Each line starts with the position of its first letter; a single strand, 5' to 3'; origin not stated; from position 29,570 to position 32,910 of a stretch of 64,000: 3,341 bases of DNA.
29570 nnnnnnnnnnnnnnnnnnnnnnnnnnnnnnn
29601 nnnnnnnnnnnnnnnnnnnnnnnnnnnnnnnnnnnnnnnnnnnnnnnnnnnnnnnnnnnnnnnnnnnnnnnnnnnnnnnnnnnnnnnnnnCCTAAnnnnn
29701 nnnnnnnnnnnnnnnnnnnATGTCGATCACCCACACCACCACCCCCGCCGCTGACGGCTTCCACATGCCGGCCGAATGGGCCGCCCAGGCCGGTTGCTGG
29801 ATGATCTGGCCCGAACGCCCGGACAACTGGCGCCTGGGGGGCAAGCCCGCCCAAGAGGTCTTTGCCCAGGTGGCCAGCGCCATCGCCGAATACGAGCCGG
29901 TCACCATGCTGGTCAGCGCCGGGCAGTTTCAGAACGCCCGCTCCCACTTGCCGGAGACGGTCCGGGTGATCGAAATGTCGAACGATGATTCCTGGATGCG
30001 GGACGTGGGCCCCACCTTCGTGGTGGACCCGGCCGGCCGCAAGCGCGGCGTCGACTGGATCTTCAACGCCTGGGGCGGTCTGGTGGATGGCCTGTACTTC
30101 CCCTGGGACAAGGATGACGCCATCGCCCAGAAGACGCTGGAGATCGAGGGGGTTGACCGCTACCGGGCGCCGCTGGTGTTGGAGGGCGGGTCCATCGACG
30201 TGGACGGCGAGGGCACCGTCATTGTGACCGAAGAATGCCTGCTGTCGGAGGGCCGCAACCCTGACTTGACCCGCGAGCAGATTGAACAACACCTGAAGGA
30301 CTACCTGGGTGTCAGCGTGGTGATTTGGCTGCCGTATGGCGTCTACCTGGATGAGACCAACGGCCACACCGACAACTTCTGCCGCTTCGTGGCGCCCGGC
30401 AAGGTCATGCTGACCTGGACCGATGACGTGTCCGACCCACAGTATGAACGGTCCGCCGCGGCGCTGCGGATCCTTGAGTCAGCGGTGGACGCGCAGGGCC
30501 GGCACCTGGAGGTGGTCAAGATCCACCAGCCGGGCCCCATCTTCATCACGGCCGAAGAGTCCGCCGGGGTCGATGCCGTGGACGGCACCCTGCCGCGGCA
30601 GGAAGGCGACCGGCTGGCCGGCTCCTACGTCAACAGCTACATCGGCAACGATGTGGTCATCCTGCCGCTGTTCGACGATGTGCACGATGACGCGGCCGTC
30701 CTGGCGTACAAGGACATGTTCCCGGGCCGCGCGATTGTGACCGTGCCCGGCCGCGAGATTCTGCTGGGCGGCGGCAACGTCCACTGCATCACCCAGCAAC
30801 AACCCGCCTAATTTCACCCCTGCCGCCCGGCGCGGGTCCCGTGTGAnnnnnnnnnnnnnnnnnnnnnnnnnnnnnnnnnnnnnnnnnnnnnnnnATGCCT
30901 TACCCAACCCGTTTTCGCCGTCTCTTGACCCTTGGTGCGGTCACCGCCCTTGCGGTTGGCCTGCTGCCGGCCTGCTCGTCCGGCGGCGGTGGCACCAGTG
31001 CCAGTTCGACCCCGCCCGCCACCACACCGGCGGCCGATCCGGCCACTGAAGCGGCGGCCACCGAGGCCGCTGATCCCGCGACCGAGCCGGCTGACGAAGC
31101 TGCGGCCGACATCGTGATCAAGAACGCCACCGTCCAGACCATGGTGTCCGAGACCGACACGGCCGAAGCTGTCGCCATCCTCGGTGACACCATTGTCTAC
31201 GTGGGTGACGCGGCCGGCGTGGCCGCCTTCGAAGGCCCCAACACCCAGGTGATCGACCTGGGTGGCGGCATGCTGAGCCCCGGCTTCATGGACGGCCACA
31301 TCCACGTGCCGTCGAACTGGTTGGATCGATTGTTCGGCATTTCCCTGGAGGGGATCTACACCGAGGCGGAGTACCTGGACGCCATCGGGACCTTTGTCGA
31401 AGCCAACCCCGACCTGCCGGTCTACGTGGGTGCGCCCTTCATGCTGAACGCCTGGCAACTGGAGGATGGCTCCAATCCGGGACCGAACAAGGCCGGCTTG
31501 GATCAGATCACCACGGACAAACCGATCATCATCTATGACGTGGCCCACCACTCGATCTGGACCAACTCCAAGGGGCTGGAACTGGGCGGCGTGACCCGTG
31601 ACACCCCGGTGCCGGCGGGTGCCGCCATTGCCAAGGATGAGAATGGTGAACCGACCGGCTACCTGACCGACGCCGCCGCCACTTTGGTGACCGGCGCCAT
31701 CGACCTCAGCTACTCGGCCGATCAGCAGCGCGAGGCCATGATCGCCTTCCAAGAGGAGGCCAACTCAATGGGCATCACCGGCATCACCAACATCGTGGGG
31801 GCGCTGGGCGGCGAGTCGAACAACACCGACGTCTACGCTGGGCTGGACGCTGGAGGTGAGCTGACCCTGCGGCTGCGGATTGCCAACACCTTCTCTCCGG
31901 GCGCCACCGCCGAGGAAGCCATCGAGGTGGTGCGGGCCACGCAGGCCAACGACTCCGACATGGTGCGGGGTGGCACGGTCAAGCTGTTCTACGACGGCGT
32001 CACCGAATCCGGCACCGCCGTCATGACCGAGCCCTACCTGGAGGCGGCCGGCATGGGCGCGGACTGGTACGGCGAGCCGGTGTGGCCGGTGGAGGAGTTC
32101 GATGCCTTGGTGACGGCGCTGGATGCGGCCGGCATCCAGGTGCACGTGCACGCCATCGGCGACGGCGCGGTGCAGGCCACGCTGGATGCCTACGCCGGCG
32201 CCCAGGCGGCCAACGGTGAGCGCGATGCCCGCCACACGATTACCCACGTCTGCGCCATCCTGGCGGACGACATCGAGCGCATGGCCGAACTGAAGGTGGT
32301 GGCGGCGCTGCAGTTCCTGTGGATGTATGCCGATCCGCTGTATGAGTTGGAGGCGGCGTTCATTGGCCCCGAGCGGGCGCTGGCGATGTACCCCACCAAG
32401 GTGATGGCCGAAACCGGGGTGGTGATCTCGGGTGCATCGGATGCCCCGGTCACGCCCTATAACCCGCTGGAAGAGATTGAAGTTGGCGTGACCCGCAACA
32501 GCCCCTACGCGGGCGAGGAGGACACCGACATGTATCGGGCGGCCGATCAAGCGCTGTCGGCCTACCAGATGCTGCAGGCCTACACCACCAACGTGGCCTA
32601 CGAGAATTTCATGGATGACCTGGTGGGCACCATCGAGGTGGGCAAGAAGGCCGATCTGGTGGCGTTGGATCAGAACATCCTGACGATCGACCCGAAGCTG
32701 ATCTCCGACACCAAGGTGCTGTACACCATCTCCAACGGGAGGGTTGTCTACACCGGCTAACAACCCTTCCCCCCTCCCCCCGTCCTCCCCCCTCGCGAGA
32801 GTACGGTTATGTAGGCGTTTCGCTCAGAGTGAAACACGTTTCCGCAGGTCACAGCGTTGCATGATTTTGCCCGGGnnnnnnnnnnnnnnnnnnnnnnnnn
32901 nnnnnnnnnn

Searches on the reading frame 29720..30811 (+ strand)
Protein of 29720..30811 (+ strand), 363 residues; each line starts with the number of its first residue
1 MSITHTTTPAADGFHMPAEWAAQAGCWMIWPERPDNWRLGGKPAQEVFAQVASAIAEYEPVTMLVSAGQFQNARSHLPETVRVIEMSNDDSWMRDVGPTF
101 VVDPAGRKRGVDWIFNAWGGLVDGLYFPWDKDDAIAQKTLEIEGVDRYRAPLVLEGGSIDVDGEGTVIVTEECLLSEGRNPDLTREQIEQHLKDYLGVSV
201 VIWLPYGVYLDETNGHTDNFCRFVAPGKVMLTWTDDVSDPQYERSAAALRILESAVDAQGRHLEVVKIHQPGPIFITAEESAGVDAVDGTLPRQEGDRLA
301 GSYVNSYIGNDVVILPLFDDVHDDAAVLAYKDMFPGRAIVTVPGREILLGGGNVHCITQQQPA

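Call 59: search_protein_families(library=pfam, proteins=[window:29720-30811:+], max_evalue=0.00001)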
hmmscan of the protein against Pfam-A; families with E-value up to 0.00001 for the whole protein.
window:29720-30811:+ (363 aa): 1 family
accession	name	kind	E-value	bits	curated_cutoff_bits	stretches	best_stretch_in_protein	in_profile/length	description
PF04371.20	PAD_porph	-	2e-121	405.6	25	1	15-362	1-321/321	Porphyromonas-type peptidyl-arginine deiminase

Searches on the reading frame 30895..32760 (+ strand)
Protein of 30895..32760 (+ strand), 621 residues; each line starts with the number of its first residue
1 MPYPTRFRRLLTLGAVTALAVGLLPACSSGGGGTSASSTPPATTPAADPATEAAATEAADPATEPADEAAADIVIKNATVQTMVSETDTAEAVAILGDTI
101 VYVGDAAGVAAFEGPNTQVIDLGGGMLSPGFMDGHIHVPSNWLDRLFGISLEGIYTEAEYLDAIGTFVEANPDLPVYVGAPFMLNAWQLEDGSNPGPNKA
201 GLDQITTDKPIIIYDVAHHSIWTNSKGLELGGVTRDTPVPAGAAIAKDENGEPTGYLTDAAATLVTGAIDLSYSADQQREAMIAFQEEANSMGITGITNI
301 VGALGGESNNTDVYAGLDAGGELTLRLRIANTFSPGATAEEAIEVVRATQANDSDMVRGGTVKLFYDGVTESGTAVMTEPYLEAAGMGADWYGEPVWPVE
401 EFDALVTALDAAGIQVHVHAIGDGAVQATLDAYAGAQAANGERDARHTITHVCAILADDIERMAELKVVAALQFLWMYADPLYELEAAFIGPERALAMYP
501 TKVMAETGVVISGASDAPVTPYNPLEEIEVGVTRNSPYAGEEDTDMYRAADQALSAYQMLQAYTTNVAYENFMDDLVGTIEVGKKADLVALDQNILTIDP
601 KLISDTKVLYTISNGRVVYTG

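Call 59: search_protein_families(library=pfam, proteins=[window:30895-32760:+], max_evalue=0.00001)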
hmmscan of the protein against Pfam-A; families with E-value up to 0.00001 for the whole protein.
window:30895-32760:+ (621 aa): 2 families
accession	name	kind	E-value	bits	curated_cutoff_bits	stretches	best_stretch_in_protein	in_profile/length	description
PF07969.17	Amidohydro_3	-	2.8e-92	311.1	29.7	1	118-619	1-472/472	Amidohydrolase family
PF01979.26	Amidohydro_1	-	4.3e-13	49.7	25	1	399-618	134-345/345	Amidohydrolase family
